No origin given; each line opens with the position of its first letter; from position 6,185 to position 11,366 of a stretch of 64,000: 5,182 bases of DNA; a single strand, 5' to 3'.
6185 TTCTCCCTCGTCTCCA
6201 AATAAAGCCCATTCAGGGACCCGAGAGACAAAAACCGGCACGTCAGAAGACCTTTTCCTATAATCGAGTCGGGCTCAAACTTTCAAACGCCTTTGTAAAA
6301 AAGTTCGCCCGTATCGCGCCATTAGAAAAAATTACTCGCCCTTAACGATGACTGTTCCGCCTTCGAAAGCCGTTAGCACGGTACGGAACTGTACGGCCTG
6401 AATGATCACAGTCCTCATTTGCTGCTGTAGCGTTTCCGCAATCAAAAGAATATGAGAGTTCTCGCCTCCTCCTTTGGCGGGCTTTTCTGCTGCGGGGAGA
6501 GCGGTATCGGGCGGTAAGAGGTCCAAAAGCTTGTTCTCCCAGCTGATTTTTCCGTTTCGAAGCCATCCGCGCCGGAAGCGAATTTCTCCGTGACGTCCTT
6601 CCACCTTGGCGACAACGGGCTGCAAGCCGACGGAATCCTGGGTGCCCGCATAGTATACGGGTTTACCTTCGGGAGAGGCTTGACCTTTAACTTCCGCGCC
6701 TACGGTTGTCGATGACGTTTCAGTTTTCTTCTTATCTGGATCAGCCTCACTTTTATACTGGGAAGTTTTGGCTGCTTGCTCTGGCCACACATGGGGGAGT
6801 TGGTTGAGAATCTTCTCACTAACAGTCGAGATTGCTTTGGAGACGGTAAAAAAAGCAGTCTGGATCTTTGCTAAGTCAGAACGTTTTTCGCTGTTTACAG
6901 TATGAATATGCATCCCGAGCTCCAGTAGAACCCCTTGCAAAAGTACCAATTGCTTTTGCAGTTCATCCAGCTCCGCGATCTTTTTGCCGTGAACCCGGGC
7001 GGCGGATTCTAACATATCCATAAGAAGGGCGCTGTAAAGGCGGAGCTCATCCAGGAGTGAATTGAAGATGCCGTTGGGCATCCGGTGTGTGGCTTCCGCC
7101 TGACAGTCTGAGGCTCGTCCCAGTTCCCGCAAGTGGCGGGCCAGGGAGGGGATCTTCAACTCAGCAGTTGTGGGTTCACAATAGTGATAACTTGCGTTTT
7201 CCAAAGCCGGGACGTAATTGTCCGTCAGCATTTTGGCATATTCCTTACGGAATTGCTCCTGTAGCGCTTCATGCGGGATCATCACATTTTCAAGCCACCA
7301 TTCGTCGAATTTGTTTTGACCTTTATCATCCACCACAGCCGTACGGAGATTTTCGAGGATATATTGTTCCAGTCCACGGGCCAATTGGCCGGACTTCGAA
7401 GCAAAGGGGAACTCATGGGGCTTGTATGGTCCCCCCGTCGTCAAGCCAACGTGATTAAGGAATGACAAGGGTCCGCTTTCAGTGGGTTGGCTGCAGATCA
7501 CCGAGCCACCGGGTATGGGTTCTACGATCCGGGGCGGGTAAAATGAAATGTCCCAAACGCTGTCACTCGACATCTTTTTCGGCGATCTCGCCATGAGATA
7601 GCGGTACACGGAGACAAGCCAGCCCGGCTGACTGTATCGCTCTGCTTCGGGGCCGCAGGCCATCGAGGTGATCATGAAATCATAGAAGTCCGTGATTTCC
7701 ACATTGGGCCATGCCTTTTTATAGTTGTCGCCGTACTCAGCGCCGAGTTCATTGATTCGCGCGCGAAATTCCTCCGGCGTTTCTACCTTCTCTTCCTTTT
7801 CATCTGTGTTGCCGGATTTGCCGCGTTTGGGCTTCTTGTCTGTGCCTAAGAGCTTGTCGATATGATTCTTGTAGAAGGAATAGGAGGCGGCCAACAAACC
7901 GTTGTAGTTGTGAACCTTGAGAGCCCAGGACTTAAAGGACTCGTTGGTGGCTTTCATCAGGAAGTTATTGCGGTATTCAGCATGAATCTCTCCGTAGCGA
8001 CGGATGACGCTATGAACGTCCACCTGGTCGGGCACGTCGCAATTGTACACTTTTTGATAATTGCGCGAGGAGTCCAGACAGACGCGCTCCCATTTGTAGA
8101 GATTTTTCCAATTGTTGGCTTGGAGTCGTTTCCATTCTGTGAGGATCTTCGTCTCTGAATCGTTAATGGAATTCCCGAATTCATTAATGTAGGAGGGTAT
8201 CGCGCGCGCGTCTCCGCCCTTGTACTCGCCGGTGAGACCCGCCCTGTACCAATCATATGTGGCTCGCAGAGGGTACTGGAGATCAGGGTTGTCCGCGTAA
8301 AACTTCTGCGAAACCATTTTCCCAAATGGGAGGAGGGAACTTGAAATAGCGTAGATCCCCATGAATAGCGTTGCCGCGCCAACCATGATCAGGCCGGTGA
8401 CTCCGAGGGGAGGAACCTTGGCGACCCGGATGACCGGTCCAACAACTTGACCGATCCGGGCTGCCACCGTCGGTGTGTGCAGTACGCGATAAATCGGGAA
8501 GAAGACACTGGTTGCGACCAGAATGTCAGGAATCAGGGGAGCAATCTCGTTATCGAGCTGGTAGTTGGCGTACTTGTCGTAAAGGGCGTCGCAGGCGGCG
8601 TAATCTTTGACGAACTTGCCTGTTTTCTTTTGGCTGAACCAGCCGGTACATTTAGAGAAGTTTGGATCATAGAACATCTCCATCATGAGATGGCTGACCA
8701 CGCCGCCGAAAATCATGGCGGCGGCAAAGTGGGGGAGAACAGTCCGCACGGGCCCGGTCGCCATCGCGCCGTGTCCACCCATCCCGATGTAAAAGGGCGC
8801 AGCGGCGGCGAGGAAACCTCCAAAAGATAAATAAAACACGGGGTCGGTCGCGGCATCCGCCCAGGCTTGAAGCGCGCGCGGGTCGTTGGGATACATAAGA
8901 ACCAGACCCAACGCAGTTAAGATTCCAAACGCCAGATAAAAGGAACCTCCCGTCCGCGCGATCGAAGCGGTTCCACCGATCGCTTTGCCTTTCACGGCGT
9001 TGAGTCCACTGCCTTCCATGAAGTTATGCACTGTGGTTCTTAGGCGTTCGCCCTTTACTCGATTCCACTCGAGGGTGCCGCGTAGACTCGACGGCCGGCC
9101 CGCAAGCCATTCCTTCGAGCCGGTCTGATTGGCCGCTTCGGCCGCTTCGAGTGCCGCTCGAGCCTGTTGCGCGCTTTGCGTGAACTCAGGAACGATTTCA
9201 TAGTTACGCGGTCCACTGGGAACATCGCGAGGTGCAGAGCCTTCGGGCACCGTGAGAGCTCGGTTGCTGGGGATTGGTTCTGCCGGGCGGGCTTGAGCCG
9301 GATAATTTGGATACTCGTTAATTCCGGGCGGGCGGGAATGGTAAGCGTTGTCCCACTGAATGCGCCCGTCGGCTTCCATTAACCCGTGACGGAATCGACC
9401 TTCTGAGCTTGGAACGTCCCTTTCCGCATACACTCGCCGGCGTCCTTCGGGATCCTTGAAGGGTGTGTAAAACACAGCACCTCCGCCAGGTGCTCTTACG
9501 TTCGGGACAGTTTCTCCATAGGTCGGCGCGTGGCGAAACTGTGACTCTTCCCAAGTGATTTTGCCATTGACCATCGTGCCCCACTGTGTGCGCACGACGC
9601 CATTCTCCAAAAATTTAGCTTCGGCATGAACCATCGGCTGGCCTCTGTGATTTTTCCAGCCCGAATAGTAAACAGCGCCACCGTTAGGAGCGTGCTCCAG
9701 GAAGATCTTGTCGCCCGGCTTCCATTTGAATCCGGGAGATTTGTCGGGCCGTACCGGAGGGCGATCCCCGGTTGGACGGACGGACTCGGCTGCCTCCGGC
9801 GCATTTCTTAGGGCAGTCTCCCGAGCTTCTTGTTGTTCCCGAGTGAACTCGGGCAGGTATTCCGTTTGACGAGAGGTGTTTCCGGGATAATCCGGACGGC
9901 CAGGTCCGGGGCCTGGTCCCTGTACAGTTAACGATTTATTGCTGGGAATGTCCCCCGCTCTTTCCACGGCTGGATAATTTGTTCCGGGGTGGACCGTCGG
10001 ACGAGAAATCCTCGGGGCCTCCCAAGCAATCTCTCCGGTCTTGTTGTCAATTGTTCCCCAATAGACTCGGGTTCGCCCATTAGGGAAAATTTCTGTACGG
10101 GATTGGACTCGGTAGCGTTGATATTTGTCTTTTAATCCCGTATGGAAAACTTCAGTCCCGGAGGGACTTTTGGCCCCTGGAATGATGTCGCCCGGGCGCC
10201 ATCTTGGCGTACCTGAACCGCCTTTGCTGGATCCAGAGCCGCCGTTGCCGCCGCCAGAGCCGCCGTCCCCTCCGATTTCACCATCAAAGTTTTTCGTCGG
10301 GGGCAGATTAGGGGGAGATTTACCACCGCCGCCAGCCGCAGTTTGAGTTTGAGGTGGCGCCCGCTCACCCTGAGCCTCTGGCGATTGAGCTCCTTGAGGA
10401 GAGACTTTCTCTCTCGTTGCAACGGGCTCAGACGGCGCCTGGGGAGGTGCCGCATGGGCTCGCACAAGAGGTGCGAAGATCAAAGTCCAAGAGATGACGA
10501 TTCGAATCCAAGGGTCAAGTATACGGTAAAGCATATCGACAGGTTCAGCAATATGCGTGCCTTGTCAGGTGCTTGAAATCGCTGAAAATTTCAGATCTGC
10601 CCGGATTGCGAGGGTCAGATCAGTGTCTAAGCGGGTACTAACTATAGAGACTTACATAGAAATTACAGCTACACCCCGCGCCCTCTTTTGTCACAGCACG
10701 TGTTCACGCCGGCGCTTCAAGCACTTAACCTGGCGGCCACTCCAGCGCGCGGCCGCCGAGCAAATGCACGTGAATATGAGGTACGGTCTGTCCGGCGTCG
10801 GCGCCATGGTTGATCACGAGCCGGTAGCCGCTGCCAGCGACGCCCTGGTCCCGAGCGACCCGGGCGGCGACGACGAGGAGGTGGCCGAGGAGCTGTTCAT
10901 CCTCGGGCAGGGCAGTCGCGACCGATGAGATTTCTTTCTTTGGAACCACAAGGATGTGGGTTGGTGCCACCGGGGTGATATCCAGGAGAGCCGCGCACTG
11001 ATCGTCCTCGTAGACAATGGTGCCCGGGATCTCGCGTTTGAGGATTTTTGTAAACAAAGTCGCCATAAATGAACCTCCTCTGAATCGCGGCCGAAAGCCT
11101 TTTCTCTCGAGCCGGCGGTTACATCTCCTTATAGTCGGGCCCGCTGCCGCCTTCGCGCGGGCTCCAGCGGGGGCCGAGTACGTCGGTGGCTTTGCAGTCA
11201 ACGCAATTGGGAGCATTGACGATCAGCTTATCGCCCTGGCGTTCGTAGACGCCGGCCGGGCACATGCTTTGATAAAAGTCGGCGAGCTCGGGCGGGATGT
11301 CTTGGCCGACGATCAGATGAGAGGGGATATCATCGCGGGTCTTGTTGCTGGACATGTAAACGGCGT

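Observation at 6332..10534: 1400-aa orphan envelope protein combining exported repeat modules, a polytopic core and a large unknown C-terminal domain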

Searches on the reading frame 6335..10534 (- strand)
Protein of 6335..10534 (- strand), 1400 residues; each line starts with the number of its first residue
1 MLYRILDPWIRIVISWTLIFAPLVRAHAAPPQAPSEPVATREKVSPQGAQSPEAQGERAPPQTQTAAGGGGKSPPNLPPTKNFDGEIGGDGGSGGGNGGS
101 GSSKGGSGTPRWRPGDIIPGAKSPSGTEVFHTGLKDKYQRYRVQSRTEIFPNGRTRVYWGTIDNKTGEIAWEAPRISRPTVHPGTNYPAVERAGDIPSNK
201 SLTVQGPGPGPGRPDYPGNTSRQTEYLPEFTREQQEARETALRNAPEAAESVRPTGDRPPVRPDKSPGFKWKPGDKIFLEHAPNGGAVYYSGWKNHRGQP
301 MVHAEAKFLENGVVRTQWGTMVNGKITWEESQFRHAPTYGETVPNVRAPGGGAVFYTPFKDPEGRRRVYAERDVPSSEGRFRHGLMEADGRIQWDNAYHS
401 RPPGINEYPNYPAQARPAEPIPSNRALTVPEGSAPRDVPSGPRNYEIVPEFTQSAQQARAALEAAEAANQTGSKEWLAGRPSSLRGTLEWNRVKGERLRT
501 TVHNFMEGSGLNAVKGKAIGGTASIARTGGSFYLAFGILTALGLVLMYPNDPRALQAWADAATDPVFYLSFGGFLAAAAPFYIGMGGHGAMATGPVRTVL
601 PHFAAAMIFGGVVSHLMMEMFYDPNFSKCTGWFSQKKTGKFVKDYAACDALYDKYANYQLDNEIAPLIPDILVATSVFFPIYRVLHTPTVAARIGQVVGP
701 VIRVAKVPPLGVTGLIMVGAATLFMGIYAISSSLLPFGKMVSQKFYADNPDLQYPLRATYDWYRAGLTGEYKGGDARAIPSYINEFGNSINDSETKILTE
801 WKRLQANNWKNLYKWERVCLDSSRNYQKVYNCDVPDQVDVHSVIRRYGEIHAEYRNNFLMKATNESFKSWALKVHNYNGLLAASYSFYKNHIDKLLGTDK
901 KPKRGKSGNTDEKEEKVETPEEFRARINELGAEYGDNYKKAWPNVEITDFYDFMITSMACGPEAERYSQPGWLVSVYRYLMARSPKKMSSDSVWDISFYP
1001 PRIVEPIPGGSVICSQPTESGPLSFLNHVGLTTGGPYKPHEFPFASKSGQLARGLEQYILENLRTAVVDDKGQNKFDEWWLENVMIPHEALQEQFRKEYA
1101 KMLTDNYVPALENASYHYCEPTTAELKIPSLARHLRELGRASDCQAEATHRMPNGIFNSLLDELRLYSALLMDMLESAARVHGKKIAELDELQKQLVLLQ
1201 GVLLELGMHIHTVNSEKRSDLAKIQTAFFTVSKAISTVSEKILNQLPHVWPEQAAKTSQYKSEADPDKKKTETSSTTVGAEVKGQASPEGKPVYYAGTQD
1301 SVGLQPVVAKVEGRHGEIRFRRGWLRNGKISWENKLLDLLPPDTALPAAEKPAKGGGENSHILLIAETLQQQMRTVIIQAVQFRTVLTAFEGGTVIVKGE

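Call 4: search_protein_families(library=pfam, proteins=[window:6335-10534:-], max_evalue=1)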
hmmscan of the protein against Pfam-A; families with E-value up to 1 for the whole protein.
window:6335-10534:- (1400 aa): 0 families

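Call 27: search_protein_representatives(protein=window:6335-9934:-)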
Query: 1200 residues. Proteins with E-value up to 0.001 (for the whole library): 85; up to 1e-10: 54; up to 1e-30: 35. The best 85 are listed.
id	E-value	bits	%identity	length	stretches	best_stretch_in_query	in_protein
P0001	0.0e+00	2826.7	96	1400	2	1-1200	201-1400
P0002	1.3e-221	754.8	45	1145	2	206-1045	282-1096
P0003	1.2e-92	327.6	35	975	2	585-983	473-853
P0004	1.5e-84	300.7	34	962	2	582-1026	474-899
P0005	2.4e-83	296.7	31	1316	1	202-985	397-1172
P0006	1.3e-77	277.7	32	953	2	584-986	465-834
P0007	3.9e-70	253.0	31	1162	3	313-984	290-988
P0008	7.6e-70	252.0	31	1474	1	204-983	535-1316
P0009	1.3e-69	251.2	32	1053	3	142-548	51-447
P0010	6.3e-69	249.0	35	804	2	586-1004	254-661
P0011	5.2e-63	229.4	34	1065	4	734-974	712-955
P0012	1.3e-62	228.0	32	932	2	596-975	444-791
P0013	6.2e-61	222.5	31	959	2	612-1003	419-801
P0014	1.2e-59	218.2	30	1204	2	586-1033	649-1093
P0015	2.0e-58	214.2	31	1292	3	584-1001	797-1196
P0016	3.1e-56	206.9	30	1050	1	151-1061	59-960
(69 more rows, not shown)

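Call 37: find_encoding_contigs(protein=P0005, flank=10000, max_places=3)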
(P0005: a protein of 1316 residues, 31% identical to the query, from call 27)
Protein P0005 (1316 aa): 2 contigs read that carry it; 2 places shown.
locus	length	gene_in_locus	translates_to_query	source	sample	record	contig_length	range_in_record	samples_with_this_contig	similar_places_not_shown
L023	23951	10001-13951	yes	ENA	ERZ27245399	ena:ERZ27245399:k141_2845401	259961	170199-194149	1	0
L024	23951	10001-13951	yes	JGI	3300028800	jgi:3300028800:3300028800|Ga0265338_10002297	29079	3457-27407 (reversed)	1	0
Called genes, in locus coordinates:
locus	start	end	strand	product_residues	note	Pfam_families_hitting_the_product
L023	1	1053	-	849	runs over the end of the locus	PF00498:FHA, PF16697:Yop-YscD_cpl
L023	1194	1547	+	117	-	-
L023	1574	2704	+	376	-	PF01734:Patatin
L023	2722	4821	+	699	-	PF13089:PP_kinase_N, PF02503:PP_kinase, PF17941:PP_kinase_C_1, PF13091:PLDc_2 (weak), PF13090:PP_kinase_C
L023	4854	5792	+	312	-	PF02541:Ppx-GppA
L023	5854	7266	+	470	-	PF00089:Trypsin, PF13365:Trypsin_2 (weak)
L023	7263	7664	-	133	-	-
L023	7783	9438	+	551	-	PF01266:DAO (weak), PF21162:ETFQO_UQ-bd, PF05187:Fer4_ETF_QO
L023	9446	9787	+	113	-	PF11969:DcpS_C, PF01230:HIT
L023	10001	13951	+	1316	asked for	-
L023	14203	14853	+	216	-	-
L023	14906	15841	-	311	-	PF00480:ROK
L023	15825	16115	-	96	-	-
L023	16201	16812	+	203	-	PF01243:PNPOx_N, PF10590:PNP_phzG_C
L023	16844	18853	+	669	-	-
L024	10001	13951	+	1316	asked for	-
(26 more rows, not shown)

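Call 38: find_encoding_contigs(protein=P0008, flank=10000, max_places=3)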
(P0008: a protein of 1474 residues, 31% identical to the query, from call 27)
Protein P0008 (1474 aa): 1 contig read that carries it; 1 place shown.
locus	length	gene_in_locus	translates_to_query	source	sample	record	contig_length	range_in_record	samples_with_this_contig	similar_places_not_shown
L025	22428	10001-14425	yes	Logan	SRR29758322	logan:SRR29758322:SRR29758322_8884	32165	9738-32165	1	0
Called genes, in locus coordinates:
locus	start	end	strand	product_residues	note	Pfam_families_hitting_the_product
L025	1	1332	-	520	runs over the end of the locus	PF16697:Yop-YscD_cpl, PF00498:FHA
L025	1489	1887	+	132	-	-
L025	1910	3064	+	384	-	PF01734:Patatin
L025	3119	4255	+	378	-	-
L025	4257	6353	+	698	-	PF13089:PP_kinase_N, PF02503:PP_kinase, PF17941:PP_kinase_C_1, PF13091:PLDc_2 (faint), PF13090:PP_kinase_C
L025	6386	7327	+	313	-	PF02541:Ppx-GppA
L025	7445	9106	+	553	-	PF01946:Thi4 (faint), PF01266:DAO (weak), PF21162:ETFQO_UQ-bd, PF05187:Fer4_ETF_QO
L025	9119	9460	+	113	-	PF11969:DcpS_C, PF01230:HIT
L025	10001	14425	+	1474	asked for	-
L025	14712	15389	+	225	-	-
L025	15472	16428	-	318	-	PF00480:ROK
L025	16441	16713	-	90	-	-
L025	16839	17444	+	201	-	PF01243:PNPOx_N, PF10590:PNP_phzG_C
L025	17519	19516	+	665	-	-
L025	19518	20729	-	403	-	PF00027:cNMP_binding, PF24460:DUF7575 (weak)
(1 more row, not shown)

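Call 40: find_encoding_contigs(protein=P0003, flank=10000, max_places=2)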
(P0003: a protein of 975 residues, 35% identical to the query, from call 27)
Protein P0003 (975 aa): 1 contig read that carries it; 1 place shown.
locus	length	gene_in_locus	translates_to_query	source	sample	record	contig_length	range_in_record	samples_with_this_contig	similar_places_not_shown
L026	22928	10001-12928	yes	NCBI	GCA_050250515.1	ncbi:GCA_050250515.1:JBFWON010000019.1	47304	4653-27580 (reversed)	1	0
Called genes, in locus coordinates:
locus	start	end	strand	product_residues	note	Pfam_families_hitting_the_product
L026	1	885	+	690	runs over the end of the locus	PF13089:PP_kinase_N, PF02503:PP_kinase, PF17941:PP_kinase_C_1, PF13091:PLDc_2 (faint), PF13090:PP_kinase_C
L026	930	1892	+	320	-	PF02541:Ppx-GppA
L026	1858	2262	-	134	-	-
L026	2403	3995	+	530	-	PF01946:Thi4 (faint), PF01266:DAO (weak), PF21162:ETFQO_UQ-bd, PF05187:Fer4_ETF_QO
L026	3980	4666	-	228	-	-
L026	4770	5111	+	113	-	PF11969:DcpS_C, PF01230:HIT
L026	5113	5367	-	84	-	PF13453:Zn_ribbon_TFIIB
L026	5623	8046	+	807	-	PF13191:AAA_16 (faint), PF00004:AAA, PF00005:ABC_tran (faint), PF07728:AAA_5 (faint), PF13401:AAA_22 (faint), PF17871:AAA_lid_9 (weak), PF07724:AAA_2, PF10431:ClpB_D2-small (faint)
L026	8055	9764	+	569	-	-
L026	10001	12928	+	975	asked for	-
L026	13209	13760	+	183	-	-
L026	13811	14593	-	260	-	-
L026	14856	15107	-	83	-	-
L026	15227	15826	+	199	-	PF01243:PNPOx_N, PF10590:PNP_phzG_C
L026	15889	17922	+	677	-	-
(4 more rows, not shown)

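Call 41: find_encoding_contigs(protein=P0016, flank=10000, max_places=2)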
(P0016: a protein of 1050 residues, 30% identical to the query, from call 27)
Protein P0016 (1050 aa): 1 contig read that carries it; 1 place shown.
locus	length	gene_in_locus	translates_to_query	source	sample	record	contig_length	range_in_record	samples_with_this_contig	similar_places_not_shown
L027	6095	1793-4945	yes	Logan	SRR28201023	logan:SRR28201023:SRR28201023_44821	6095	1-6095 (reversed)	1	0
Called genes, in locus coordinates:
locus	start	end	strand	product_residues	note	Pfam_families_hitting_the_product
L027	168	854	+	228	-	-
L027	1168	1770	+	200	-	-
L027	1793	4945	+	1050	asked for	-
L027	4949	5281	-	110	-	PF02617:ClpS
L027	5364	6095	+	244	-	?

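Call 47: predict_structure(alignment_id=A3)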
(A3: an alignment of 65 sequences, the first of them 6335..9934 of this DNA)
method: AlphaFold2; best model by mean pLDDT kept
length: 1200 residues; sequences in the alignment: 65
mean_pLDDT: 71.8   pTM: 0.67
mean pLDDT of the five models: 71.8, 70.4, 69.2, 68.8, 66.3
residues with pLDDT >= 90: 322; 70-90: 370; 50-70: 256; < 50: 252
segments of 3 or more residues with pLDDT < 50: 1-69, 107-109, 118-122, 130-135, 206-217, 224-255, 269-271, 308-315, 317-326, 580-582, 708-710, 712-714, 1049-1051, 1067-1131, 1144-1146, 1151-1153, 1193-1200
pLDDT, mean of each block of 10 residues (from residue 1): 35 37 37 42 35 35 35 66 68 73 61 59 57 53 89 88 87 65 90 83 53 46 47 40 38 55 59 66 73 62 47 41 48 53 60 66 65 79 81 84 88 82 84 80 86 74 77 88 81 71 58 72 81 83 84 63 67 54 75 95 94 88 75 89 93 92 87 92 95 80 52 60 89 79 92 96 85 82 88 82 90 74 63 80 90 93 96 96 94 91 91 94 89 93 87 95 96 94 78 94 92 87 92 94 76 51 49 37 36 36 30 35 37 55 49 61 94 95 88 45
secondary structure, 60 per line:
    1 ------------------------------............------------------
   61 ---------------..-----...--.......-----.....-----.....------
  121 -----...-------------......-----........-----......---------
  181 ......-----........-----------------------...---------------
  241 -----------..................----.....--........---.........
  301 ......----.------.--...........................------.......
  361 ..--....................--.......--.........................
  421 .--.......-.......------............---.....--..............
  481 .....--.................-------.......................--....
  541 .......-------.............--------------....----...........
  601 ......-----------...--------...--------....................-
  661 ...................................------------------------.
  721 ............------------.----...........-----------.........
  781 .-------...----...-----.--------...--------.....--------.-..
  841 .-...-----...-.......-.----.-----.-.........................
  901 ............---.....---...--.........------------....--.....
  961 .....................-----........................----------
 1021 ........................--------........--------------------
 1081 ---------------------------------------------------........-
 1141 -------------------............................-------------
elements in order (helices of 4 or more, strands of 3 or more residues): H31-42 E88-94 E100-104 E110-114 E126-128 E142-147 E153-160 E166-171 E181-186 E192-199 H252-269 H274-278 H281-288 H292-306 H321-347 H354-362 H365-384 H387-393 H396-421 H424-430 H432-438 H445-456 H460-464 H467-485 H488-504 H512-534 H537-547 H555-567 H582-585 H590-606 E618-620 E629-631 H640-659 H661-695 H720-732 H750-760 H772-781 E789-791 E796-798 H824-828 E843-845 E851-853 H855-861 H876-912 E916-920 H929-937 E950-953 H956-981 H987-1010 H1021-1044 H1053-1060 H1132-1139 H1160-1187

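Call 50: fold_search(model_id=the predicted structure, library=pdb)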
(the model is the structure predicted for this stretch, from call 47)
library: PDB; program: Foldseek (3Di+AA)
matches with E <= 10: 106; with E <= 0.001: 0
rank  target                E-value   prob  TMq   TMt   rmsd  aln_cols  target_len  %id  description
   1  3har                  1.1e+00  0.08  0.05  0.17  18.0       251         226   15  Crystal structure of bacteriorhodopsin mutant I148V crystallized from bicelles (released 2009-09-22)
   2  3has                  1.1e+00  0.08  0.05  0.17  18.0       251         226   16  Crystal structure of bacteriorhodopsin mutant L152A crystallized from bicelles (released 2009-09-22)
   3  9m7x_B                1.2e+00  0.20  0.06  0.10  10.5       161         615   15  Cryo-EM structure of bacteriophage NF5 C1 RBP (released 2025-12-17)
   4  4hyx_B                1.4e+00  0.07  0.06  0.16  17.2       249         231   15  Crystal Structure Analysis of the Bacteriorhodopsin in Facial Amphiphile-4 DMPC Bicelle (released 2013-03-20)
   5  8jzs_A                1.6e+00  0.04  0.06  0.12  28.7       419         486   12  Outward-facing SLC15A4 dimer (released 2023-09-27)
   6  9g65                  1.6e+00  0.08  0.03  0.09  15.9       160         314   12  Crystal structure of the engineered photoenzyme SpEnT1.3 (released 2025-05-14)
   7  1jv6                  1.8e+00  0.06  0.05  0.17  17.5       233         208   14  BACTERIORHODOPSIN D85S/F219L DOUBLE MUTANT AT 2.00 ANGSTROM RESOLUTION (released 2001-10-31)
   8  1x0i_MODEL_1_1        1.8e+00  0.06  0.05  0.15  17.9       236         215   17  Crystal Structure of the Acid Blue Form of Bacteriorhodopsin (released 2005-08-02)
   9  3qap                  2.0e+00  0.08  0.06  0.19  17.6       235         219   16  Crystal structure of Natronomonas pharaonis sensory rhodopsin II in the ground state (released 2011-09-14)
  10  1q5j_A                2.1e+00  0.06  0.05  0.18  17.6       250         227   15  Crystal structure of bacteriorhodopsin mutant P91A crystallized from bicelles (released 2004-01-06)
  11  7sqc_W1               2.1e+00  0.01  0.05  0.06  103.9       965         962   12  Ciliary C1 central pair apparatus isolated from Chlamydomonas reinhardtii (released 2022-04-13)
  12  2ksy_MODEL_1_A        2.2e+00  0.03  0.05  0.12  19.1       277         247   14  Solution nmr structure of sensory rhodopsin II (released 2010-06-02)
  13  4zxv_D                2.4e+00  0.14  0.06  0.15  10.3       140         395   16  Streptomyces peucetius nitrososynthase DnmZ in ligand-free state (released 2015-10-14)
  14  9m7x_A                2.5e+00  0.13  0.06  0.10  11.5       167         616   14  Cryo-EM structure of bacteriophage NF5 C1 RBP (released 2025-12-17)
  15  1pjx                  2.9e+00  0.08  0.04  0.11  15.9       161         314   11  0.85 ANGSTROM STRUCTURE OF SQUID GANGLION DFPASE (released 2004-06-08)
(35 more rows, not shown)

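Call 54: fold_search(model_id=the predicted structure, library=viral)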
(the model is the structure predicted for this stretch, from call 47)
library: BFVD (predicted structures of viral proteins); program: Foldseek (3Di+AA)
matches with E <= 10: 125; with E <= 0.001: 0
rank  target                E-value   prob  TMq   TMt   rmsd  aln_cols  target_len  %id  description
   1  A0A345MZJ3            1.6e-01  0.28  0.06  0.12  27.2       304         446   12  (no name in the UniProt tables at hand)
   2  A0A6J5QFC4            4.6e-01  0.08  0.03  0.06  31.1       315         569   11  Collagen triple helix repeat [uncultured Caudovirales phage]
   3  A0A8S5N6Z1            6.5e-01  0.08  0.04  0.10  29.4       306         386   14  Uncharacterized protein [Myoviridae sp. ctsip2]
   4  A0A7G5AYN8            7.1e-01  0.08  0.04  0.09  33.5       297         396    9  (no name in the UniProt tables at hand)
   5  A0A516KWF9            8.5e-01  0.02  0.06  0.07  45.0      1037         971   11  (no name in the UniProt tables at hand)
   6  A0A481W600            9.7e-01  0.10  0.05  0.13  22.3       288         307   11  Uncharacterized protein [Pseudomonas phage Psa21]
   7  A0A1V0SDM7            9.7e-01  0.06  0.04  0.07  25.4       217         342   11  Uncharacterized protein [Indivirus ILV1]
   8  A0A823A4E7            1.1e+00  0.04  0.05  0.08  34.1       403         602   16  (no name in the UniProt tables at hand)
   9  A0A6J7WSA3            1.3e+00  0.09  0.04  0.14  19.1       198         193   12  Uncharacterized protein [uncultured Caudovirales phage]
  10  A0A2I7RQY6            1.4e+00  0.14  0.05  0.08  20.2       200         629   14  (no name in the UniProt tables at hand)
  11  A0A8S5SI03            1.4e+00  0.05  0.03  0.11  24.9       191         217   10  Uncharacterized protein [Phage sp. ctqZP6]
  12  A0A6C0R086            1.5e+00  0.25  0.08  0.26  20.4       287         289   11  (no name in the UniProt tables at hand)
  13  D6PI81                1.6e+00  0.04  0.03  0.06  30.4       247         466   12  (no name in the UniProt tables at hand)
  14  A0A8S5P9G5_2          1.6e+00  0.04  0.08  0.08  39.8       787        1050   10  Minor tail protein (Fragment) [Myoviridae sp. ctTYJ16]
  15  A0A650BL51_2          1.6e+00  0.02  0.05  0.05  29.1       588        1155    9  Orf1a polyprotein [Botrylloides leachii nidovirus]
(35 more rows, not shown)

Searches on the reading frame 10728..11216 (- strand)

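Call 4: search_protein_families(library=pfam, proteins=[window:10728-11216:-], max_evalue=1)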
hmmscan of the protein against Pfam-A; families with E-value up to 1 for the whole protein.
window:10728-11216:- (163 aa): 2 families
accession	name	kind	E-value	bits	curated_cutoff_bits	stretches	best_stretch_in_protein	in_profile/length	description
PF01230.28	HIT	-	1.3e-27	96.7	21.5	1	60-157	1-97/98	HIT domain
PF11969.13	DcpS_C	-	1.8e-20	73.9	24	1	53-154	2-101/114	Scavenger mRNA decapping enzyme C-term binding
